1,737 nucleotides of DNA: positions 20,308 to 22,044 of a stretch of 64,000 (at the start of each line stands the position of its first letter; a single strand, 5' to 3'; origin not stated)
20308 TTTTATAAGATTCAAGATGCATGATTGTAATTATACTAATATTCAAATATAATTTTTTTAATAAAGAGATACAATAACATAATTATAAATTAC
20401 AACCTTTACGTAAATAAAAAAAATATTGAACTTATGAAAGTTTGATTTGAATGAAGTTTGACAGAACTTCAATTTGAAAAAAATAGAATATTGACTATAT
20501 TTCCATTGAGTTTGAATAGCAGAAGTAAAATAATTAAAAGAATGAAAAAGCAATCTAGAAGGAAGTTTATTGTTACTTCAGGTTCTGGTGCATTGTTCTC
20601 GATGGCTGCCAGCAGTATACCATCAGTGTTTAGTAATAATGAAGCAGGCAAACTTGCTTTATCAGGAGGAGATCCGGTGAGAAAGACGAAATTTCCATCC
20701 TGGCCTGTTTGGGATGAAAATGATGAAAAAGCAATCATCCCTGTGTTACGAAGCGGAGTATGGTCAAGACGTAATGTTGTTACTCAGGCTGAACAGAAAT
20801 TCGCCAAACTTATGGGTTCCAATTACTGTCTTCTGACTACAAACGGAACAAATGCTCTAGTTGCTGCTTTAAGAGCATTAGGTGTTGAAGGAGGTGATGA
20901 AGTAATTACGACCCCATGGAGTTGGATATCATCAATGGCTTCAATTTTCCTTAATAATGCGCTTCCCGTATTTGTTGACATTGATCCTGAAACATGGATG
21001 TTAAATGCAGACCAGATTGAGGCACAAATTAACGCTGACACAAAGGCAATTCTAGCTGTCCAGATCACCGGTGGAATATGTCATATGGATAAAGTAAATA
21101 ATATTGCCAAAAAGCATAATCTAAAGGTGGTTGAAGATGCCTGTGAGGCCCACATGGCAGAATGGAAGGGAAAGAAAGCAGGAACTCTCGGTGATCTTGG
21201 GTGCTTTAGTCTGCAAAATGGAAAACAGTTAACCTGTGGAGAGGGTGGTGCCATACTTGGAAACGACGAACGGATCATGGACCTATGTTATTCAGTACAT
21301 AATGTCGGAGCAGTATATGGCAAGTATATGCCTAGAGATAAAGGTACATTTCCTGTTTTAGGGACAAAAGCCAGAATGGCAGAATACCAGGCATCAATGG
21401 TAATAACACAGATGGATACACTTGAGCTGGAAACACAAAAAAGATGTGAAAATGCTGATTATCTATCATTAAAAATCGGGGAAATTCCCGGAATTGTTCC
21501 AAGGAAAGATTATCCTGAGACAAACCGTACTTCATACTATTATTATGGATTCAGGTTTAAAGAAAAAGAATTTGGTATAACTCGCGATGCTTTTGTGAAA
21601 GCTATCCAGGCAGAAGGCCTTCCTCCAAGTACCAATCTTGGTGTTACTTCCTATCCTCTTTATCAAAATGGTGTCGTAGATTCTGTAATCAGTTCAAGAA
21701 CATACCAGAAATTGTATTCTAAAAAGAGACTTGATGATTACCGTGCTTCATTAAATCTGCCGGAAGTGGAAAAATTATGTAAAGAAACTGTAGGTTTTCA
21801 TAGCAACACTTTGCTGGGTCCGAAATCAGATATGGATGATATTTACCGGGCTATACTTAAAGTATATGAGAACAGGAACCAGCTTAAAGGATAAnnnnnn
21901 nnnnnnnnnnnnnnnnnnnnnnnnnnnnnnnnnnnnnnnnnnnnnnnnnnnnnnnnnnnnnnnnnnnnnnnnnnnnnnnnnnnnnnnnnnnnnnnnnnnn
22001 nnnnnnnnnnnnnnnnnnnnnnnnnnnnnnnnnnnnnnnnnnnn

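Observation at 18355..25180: Periplasmic oxidise-and-eliminate glycoside cleavage module fused to an aminotransferase/amidase pair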

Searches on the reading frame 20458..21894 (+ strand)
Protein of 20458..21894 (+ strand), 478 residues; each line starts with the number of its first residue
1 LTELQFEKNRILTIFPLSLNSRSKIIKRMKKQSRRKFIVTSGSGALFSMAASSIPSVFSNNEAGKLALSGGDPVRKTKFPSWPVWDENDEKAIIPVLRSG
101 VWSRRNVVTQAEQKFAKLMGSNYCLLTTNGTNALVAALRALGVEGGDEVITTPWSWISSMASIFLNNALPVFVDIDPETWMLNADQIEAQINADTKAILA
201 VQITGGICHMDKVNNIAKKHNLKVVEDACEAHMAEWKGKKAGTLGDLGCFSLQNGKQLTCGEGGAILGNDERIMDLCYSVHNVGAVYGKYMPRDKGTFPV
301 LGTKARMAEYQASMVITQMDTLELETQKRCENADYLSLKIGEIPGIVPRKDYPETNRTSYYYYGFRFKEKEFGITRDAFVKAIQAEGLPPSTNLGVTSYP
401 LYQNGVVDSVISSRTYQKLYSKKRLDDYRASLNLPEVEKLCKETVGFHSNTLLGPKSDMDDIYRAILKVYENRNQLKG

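Call 5: search_protein_families(library=pfam, proteins=[window:20458-21894:+], max_evalue=0.001)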
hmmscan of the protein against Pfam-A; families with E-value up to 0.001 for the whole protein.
window:20458-21894:+ (478 aa): 4 families
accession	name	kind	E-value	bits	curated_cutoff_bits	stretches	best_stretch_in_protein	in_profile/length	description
PF01041.23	DegT_DnrJ_EryC1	-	1.8e-83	281.2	19.8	1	86-394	4-307/360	DegT/DnrJ/EryC1/StrS aminotransferase family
PF01212.27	Beta_elim_lyase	-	2.7e-07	30.6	27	1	107-356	33-281/288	Beta-eliminating lyase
PF01053.26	Cys_Met_Meta_PP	-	6.2e-06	25.5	27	1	109-229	55-175/381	Cys/Met metabolism PLP-dependent enzyme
PF00266.25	Aminotran_5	-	8.1e-05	22.2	21.5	1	107-232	44-180/371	Aminotransferase class-V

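Call 27: search_protein_families(library=ncbifam, proteins=[window:20542-21894:+], max_evalue=0.00001)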
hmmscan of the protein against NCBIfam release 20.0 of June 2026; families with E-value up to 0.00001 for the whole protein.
window:20542-21894:+ (450 aa): 17 families
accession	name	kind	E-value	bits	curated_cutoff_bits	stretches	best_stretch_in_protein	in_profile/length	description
NF008687.0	PRK11706.1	equivalog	3.9e-49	167.4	375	1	80-359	33-313/375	dTDP-4-amino-4,6-dideoxygalactose transaminase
TIGR03588.1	PseC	equivalog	3.2e-48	164.6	423.5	1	58-380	10-342/380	UDP-4-amino-4,6-dideoxy-N-acetyl-beta-L-altrosamine transaminase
NF008658.2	PRK11658.1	equivalog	8.2e-46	156.3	631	1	53-360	8-318/379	UDP-4-amino-4-deoxy-L-arabinose aminotransferase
TIGR04181.1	NHT_00031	hypoth_equivalog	1.6e-44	152.2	420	1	54-360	5-320/359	LegC family aminotransferase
TIGR02379.1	ECA_wecE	subfamily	4.4e-42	144.2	434.85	1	81-355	34-310/376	dTDP-4-amino-4,6-dideoxy-D-glucose transaminase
TIGR04427.1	PLP_DesI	equivalog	4.9e-41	141.1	650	1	79-360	53-324/390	dTDP-4-dehydro-6-deoxyglucose aminotransferase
NF011936.0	PRK15407.1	equivalog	2.5e-39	135.2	423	1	56-256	43-251/440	lipopolysaccharide biosynthesis protein RfbH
NF005816.0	PRK07682.1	equivalog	8.4e-09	34.5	620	1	76-204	72-207/390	aminotransferase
NF041091.1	asp_aminotase_Arch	equivalog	2e-08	33.5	550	1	76-200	69-200/376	aspartate aminotransferase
NF004621.0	PRK05957.1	equivalog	3.1e-08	32.8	498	1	74-199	68-199/389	pyridoxal phosphate-dependent aminotransferase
NF006488.0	PRK08912.1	equivalog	1.2e-07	31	498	1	72-203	64-190/387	aminotransferase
NF004770.0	PRK06108.1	subfamily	2.7e-07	29.7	422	1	76-173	79-177/396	pyridoxal phosphate-dependent aminotransferase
NF006003.0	PRK08133.1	equivalog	1.8e-06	26.9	522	0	79-310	67-278/396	O-succinylhomoserine sulfhydrylase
NF005855.0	PRK07777.1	equivalog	4.4e-06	26.3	553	1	76-205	71-208/391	pyridoxal phosphate-dependent aminotransferase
NF006569.0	PRK09082.1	subfamily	4.5e-06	26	420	1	79-205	76-208/386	methionine aminotransferase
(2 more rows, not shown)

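Call 31: find_homologous_proteins(query=window:20542-21894:+, max_evalue=1e-20)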
Query window:20542-21894:+ (450 aa): 3886 proteins with E <= 1e-20 among 8000 candidates; the best 120 are listed.
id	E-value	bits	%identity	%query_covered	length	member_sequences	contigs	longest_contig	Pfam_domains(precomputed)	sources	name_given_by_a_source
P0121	2.1e-283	958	92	100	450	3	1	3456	PF01212.28,PF01041.24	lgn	-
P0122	3.9e-267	904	86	100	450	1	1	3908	PF01212.28,PF01053.27,PF01041.24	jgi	jgi:perosamine synthetase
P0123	3.2e-264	895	84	100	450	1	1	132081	PF01212.28,PF01041.24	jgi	jgi:perosamine synthetase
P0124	5.3e-262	887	84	100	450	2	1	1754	PF01212.28,PF01041.24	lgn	-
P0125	1.0e-261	887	84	100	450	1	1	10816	PF01212.28,PF01053.27,PF01041.24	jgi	jgi:perosamine synthetase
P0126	4.6e-260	881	84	100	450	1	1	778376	PF01212.28,PF01053.27,PF01041.24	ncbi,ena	-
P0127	6.6e-260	881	84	100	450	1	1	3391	PF01212.28,PF01041.24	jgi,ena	-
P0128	2.5e-257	872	82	100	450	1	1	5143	PF00155.28,PF01212.28,PF01053.27,PF01041.24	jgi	jgi:perosamine synthetase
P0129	5.3e-257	871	84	100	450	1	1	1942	PF01212.28,PF01053.27,PF01041.24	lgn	-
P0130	1.0e-256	870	82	100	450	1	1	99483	PF00266.26,PF01212.28,PF01053.27,PF01041.24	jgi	jgi:perosamine synthetase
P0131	1.7e-255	866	83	100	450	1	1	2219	PF01212.28,PF01041.24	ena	-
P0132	4.4e-254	861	81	100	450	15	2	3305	PF01212.28,PF01053.27,PF01041.24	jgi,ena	-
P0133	3.0e-253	859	81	100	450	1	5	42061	PF00155.28,PF01212.28,PF01053.27,PF01041.24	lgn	-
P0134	1.2e-251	853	81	100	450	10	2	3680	PF01212.28,PF01041.24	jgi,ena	-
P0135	9.1e-251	850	81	100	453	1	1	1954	PF01212.28,PF01053.27,PF01041.24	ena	-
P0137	4.2e-248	842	80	100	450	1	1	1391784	PF00155.28,PF00266.26,PF01212.28,PF01053.27,PF01041.24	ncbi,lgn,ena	-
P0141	3.1e-231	786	74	100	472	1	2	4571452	PF00155.28,PF01212.28,PF01053.27,PF01041.24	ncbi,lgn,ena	-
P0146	3.8e-212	723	68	100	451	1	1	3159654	PF00155.28,PF01212.28,PF01041.24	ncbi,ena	-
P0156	2.2e-198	678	65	100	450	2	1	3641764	PF00155.28,PF00266.26,PF01212.28,PF01053.27,PF01041.24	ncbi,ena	-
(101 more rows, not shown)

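Call 33: find_related_loci(query=A1, collection=genome_contigs, flank=10000)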
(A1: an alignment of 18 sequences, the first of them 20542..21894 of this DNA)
Query A1 (450 aa) in genome_contigs; peptide patterns used: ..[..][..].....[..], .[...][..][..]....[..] (x = any residue, [..] = any of these).
600 stretches matched a pattern (row limit reached: there are more); 596 encode a relative of the query (tblastn E <= 1e-3); the best 80 are kept; 80 distinct loci.
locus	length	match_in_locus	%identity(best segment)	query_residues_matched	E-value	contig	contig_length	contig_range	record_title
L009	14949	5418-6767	60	2-448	0e+0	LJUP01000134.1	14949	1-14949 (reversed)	MAG: Bacteroides sp. SM23_62 WORSMTZ_9922, whole genome shotgun sequence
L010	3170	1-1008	73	116-450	2e-180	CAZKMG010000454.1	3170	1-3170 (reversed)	MAG TPA_asm: uncultured Bacteroidaceae bacterium isolate binchicken_co129_645 genome assembly, contig: NODE_122704_lengt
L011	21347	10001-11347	53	2-448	9e-164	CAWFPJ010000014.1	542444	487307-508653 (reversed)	MAG: Bryobacterales bacterium isolate MFD05513.bin.1.7 genome assembly, contig: contig_2742, whole genome shotgun sequen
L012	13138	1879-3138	55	31-448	2e-163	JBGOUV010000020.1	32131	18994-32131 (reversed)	MAG: Terriglobia bacterium isolate OBJ_0618_7090110_130 k141_7472790_length_32131_cov_14.0843, whole genome shotgun sequ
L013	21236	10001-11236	56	39-448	3e-163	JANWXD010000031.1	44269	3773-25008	MAG: Bryobacteraceae bacterium isolate SKYG38 NODE_31_length_44269_cov_7.248077, whole genome shotgun sequence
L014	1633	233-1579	52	3-448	2e-173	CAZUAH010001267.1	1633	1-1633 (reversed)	MAG TPA_asm: uncultured Pirellulaceae bacterium isolate SRP077602_co5_269 genome assembly, contig: NODE_238461_length_16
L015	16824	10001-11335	52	6-448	2e-157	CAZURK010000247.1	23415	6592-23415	MAG TPA_asm: uncultured Pirellulaceae bacterium isolate SRP077602_co10_409 genome assembly, contig: NODE_6711_length_234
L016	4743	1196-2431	54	39-448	6e-160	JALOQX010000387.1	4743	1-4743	MAG: Pirellulaceae bacterium isolate Prado166 scaffold_48694, whole genome shotgun sequence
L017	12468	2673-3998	50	5-448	2e-143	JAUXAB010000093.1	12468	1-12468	MAG: Phycisphaerae bacterium isolate CSMAG_2751 CSMAG_2751_k141_57212_length_12468_cov_30.8289, whole genome shotgun seq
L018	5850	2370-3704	47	2-448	2e-135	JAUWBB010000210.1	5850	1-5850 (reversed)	MAG: Bacteroidota bacterium isolate CSMAG_1309 CSMAG_1309_k141_1020309_length_5850_cov_5.9282, whole genome shotgun sequ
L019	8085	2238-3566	46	5-448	8e-127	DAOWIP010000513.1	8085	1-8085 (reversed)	MAG TPA_asm: Sedimentisphaerales bacterium isolate CSMAG_2046 CSMAG_2046_k141_1831121_length_8085_cov_15.0000, whole gen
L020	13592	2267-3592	45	5-450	1e-125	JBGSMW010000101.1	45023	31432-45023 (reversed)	MAG: Draconibacterium sp. isolate JTS-AC24 k141_2257524, whole genome shotgun sequence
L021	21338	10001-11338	45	2-448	2e-122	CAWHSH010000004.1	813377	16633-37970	MAG: uncultured Bacteroidales bacterium isolate MFD05942.bin.1.149 genome assembly, contig: contig_21811, whole genome s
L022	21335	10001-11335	44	2-448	4e-120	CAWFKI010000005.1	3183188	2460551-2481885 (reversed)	MAG: uncultured Bacteroidales bacterium isolate MFD01872.bin.1.132 genome assembly, contig: contig_69320, whole genome s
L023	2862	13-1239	46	37-448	9e-125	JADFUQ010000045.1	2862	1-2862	MAG: Bacteroidetes bacterium isolate C2.bin.40 k83_153881, whole genome shotgun sequence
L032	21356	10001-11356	43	3-449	3e-112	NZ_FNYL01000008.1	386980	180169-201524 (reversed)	Dyadobacter sp. SG02, whole genome shotgun sequence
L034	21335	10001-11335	39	5-448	1e-110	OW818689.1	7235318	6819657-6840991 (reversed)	metagenome genome assembly, chromosome: 1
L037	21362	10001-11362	43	2-449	2e-109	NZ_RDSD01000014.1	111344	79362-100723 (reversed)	Proteiniphilum sp. X52 NODE_14_length_111344_cov_71.4401, whole genome shotgun sequence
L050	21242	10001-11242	42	5-415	9e-103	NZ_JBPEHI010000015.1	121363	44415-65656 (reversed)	Petrimonas sulfuriphila strain DSM 16547 Ga0373295_15, whole genome shotgun sequence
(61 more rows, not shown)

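Call 39: find_encoding_contigs(protein=P0137, flank=10000, max_places=1)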
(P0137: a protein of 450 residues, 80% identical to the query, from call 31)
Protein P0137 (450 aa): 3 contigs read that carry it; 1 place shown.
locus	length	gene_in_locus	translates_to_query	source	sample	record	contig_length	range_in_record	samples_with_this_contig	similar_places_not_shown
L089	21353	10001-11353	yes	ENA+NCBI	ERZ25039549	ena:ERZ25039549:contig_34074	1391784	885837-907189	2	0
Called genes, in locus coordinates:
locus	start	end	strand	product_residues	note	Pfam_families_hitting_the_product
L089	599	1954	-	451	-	PF06439:3keto-disac_hyd, PF20407:DUF1583_N (faint), PF06439:3keto-disac_hyd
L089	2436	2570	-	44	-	-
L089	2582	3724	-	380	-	PF00294:PfkB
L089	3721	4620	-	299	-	-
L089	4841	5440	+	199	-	PF06439:3keto-disac_hyd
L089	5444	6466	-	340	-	PF01408:GFO_IDH_MocA, PF02894:GFO_IDH_MocA_C, PF22725:GFO_IDH_MocA_C3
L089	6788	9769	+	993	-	PF17132:Glyco_hydro_106, PF02837:Glyco_hydro_2_N (weak), PF22666:Glyco_hydro_2_N2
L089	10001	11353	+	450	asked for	PF01041:DegT_DnrJ_EryC1, PF01053:Cys_Met_Meta_PP, PF00155:Aminotran_1_2 (faint), PF00266:Aminotran_5 (faint), PF01212:Beta_elim_lyase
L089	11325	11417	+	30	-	-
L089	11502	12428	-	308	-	PF01261:AP_endonuc_2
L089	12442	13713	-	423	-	PF01408:GFO_IDH_MocA, PF22725:GFO_IDH_MocA_C3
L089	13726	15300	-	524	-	PF05345:He_PIG (weak), PF16499:Melibiase_2, PF17801:Melibiase_C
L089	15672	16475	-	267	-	PF06439:3keto-disac_hyd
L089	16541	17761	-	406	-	PF05448:AXE1 (faint), PF22244:GCE_fung (faint)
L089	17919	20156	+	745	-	PF06452:CBM9_1 (weak), PF19313:DUF5916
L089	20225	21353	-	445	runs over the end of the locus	PF07690:MFS_1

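Call 40: find_encoding_contigs(protein=P0141, flank=10000, max_places=1)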
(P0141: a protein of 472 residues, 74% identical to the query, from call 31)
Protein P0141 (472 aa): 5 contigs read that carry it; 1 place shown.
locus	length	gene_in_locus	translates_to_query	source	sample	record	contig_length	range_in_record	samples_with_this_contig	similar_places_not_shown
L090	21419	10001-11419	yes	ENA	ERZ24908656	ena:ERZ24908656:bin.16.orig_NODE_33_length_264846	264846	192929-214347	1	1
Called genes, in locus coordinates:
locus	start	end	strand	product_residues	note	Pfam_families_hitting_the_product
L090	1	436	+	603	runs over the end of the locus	PF14322:SusD-like_3, PF07980:SusD_RagB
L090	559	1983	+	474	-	PF04734:Ceramidase_alk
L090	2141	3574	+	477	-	PF04734:Ceramidase_alk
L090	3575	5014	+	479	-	PF00884:Sulfatase, PF01663:Phosphodiest (faint), PF16347:SGSH_C (weak)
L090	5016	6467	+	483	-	PF04734:Ceramidase_alk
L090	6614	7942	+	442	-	PF01041:DegT_DnrJ_EryC1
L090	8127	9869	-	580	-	PF00884:Sulfatase, PF01663:Phosphodiest (weak), PF16347:SGSH_C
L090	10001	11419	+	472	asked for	PF01041:DegT_DnrJ_EryC1, PF00155:Aminotran_1_2 (weak), PF01053:Cys_Met_Meta_PP (weak), PF01212:Beta_elim_lyase (weak)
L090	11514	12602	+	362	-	PF13435:Cytochrome_C554, PF07603:Lcl_C (weak)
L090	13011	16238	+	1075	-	PF13620:CarboxypepD_reg, PF13715:CarbopepD_reg_2, PF07715:Plug, PF00593:TonB_dep_Rec_b-barrel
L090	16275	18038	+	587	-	PF14322:SusD-like_3, PF07980:SusD_RagB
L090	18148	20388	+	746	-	PF12715:Abhydrolase_7 (weak), PF05448:AXE1, PF01738:DLH (faint), PF22244:GCE_fung (faint), PF00326:Peptidase_S9 (faint)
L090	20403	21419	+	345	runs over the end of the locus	PF00795:CN_hydrolase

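Call 41: find_encoding_contigs(protein=P0146, flank=10000, max_places=1)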
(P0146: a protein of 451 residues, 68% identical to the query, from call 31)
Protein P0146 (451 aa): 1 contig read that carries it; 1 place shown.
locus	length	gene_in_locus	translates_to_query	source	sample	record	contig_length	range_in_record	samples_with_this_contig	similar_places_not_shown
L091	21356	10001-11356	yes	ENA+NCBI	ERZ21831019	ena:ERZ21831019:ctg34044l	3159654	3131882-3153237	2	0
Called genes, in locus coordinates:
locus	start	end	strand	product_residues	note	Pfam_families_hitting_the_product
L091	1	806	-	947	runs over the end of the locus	PF00270:DEAD, PF04851:ResIII, PF18766:SWI2_SNF2, PF00271:Helicase_C (faint), PF08463:EcoEI_R_C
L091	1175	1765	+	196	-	PF07638:Sigma70_ECF (weak), PF04542:Sigma70_r2, PF08281:Sigma70_r4_2, PF04545:Sigma70_r4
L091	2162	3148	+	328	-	PF04773:FecR, PF16344:FecR_C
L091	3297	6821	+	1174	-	PF07660:STN, PF13620:CarboxypepD_reg, PF13715:CarbopepD_reg_2, PF07715:Plug, PF00593:TonB_dep_Rec_b-barrel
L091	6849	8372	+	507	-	PF12771:SusD-like_2, PF14322:SusD-like_3 (weak), PF12741:SusD-like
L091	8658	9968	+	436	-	PF01041:DegT_DnrJ_EryC1, PF00155:Aminotran_1_2 (weak)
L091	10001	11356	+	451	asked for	PF01041:DegT_DnrJ_EryC1, PF00155:Aminotran_1_2 (weak), PF01212:Beta_elim_lyase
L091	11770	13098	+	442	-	-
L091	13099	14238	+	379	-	PF05448:AXE1 (faint), PF01738:DLH (weak), PF00326:Peptidase_S9 (weak), PF12697:Abhydrolase_6 (weak), PF22244:GCE_fung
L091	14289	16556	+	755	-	PF17678:Glyco_hydro_92N, PF07971:Glyco_hydro_92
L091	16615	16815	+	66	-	-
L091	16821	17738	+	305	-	PF02995:DUF229 (faint), PF01663:Phosphodiest, PF00884:Sulfatase, PF01676:Metalloenzyme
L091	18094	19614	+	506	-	-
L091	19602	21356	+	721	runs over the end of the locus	PF22842:Pel9A-like_beta_helix, PF13229:Beta_helix (weak)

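Call 43: search_solved_structures(query=window:20542-21894:+, max_evalue=1e-25)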
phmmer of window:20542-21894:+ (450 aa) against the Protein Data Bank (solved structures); distinct sequences matched with E-value up to 1e-25: 40.
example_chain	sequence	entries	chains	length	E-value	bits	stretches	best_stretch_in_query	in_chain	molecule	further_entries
5w71_A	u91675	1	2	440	4.1e-59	204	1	49-438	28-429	L-glutamine:2-deoxy-scyllo-inosose aminotransferase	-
2c7t_A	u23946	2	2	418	9.1e-59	202.8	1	51-438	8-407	GLUTAMINE-2-DEOXY-SCYLLO-INOSOSE AMINOTRANSFERASE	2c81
5w70_A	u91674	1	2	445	4.6e-54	187.4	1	35-443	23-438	L-glutamine:2-deoxy-scyllo-inosose aminotransferase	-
7b0d_A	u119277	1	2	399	2.9e-45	158.4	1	59-343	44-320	Glutamine--scyllo-inositol transaminase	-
8gyh_B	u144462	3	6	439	1.5e-44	156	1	36-363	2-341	DegT/DnrJ/EryC1/StrS family aminotransferase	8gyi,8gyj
1b9h_A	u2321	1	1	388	1.8e-44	155.7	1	49-362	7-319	PROTEIN (3-AMINO-5-HYDROXYBENZOIC ACID SYNTHASE)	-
1b9i_A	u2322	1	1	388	1.8e-44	155.7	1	49-362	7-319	PROTEIN (3-AMINO-5-HYDROXYBENZOIC ACID SYNTHASE)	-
3bn1_A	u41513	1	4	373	5.5e-44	154.2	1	75-361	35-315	Perosamine synthetase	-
3dr7_A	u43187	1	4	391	6.2e-44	154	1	74-361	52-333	Putative perosamine synthetase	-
5k8b_A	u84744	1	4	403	2e-43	152.3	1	77-328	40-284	8-amino-3,8-dideoxy-alpha-D-manno-octulosonate transaminase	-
3dr4_A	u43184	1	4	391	4.1e-43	151.3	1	74-361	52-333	Putative perosamine synthetase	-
7b0m_AAA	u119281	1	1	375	8.3e-41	143.7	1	78-364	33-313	Sugar aminotransferase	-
7l7x_AAA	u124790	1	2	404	2.9e-40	141.9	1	42-308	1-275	DegT/DnrJ/EryC1/StrS aminotransferase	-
3nu7_A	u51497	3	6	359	3.3e-37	131.8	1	64-343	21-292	Aminotransferase WbpE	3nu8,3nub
3nyu_A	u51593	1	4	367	3.5e-37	131.7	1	64-343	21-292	Aminotransferase WbpE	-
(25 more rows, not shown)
